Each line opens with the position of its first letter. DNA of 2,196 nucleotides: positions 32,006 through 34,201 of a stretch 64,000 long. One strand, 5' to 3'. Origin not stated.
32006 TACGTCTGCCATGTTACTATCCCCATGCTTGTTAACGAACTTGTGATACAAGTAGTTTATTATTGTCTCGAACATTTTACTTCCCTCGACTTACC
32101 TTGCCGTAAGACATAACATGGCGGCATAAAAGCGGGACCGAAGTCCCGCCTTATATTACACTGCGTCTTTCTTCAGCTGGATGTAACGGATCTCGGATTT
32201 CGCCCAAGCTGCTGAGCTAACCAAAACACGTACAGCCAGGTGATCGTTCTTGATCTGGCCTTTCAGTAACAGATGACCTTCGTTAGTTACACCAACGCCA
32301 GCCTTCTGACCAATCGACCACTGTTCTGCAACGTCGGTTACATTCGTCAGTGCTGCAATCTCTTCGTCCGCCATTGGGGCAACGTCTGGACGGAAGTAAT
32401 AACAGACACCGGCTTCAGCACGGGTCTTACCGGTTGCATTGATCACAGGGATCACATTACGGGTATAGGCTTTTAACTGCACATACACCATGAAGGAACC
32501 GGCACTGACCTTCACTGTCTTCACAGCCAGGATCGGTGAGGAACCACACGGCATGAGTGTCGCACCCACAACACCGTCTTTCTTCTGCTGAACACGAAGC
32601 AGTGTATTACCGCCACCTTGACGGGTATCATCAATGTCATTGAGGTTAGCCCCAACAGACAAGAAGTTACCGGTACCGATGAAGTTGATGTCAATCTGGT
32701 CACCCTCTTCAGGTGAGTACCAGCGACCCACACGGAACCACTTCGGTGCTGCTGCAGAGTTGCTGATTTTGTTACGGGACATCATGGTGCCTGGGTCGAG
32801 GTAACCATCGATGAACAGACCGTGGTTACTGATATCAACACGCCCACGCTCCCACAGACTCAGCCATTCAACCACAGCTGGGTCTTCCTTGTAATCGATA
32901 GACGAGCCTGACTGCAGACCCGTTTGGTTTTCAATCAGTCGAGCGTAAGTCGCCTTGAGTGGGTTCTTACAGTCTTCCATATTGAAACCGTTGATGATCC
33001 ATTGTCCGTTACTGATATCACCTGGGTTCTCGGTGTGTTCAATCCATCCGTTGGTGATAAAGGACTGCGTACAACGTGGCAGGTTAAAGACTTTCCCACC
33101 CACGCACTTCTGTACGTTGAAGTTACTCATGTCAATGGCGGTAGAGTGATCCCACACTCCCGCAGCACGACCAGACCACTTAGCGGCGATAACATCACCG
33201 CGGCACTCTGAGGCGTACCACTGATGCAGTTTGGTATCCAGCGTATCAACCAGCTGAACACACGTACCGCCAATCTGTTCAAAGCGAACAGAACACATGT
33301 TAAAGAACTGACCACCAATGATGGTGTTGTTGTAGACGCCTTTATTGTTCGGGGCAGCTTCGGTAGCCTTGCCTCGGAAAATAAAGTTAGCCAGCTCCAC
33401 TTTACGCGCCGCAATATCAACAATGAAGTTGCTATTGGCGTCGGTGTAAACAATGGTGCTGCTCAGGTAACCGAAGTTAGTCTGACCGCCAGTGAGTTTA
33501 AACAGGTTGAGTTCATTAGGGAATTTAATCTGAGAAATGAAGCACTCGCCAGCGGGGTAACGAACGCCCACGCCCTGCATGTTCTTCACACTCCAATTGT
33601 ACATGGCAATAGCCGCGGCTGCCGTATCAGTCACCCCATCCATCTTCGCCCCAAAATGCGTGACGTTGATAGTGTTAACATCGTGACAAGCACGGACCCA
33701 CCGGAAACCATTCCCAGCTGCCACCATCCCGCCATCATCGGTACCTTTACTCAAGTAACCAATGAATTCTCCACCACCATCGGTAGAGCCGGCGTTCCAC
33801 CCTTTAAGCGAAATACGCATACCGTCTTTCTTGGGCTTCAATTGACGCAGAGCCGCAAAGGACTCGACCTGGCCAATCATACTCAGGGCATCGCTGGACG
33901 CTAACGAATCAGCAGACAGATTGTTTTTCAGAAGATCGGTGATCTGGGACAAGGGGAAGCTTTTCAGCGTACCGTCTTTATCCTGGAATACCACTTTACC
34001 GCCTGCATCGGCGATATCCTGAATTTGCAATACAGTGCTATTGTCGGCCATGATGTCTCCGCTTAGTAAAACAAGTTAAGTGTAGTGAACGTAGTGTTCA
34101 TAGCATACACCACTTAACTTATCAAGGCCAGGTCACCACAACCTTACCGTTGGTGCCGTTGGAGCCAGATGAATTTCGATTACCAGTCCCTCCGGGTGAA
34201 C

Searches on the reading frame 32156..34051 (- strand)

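Call 26: search_protein_families(library=phrogs, proteins=[window:32156-34051:-], max_evalue=0.00001)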
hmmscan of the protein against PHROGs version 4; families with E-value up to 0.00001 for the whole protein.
window:32156-34051:- (631 aa): 11 families
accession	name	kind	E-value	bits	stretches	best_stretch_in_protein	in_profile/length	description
phrog_4250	-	tail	3.4e-231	770.8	1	19-627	111-737/786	EPS depolymerase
phrog_17640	-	tail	6.2e-17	63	1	47-166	68-189/431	tail fiber protein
phrog_9823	-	tail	1.1e-13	51.6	1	48-159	136-256/725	tail fiber protein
phrog_4217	-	tail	1.4e-13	51.3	1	26-169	109-249/694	tail protein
phrog_18162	-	tail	3.4e-12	46.3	1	13-152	104-244/800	tail fiber protein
phrog_9532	-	tail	1.3e-10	41.4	1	47-152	156-263/759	tail fiber protein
phrog_19374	-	tail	3e-10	39.5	1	57-152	459-553/1057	tail protein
phrog_4818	-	tail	5.6e-10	38.9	1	48-144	226-323/896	tail fiber protein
phrog_27731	-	unknown function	7.8e-10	38.7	1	33-159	99-214/688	-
phrog_31454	-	unknown function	8.2e-07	28.4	1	47-150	80-185/799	-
phrog_18522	-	tail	3.2e-06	26.8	0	116-252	162-292/612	tail protein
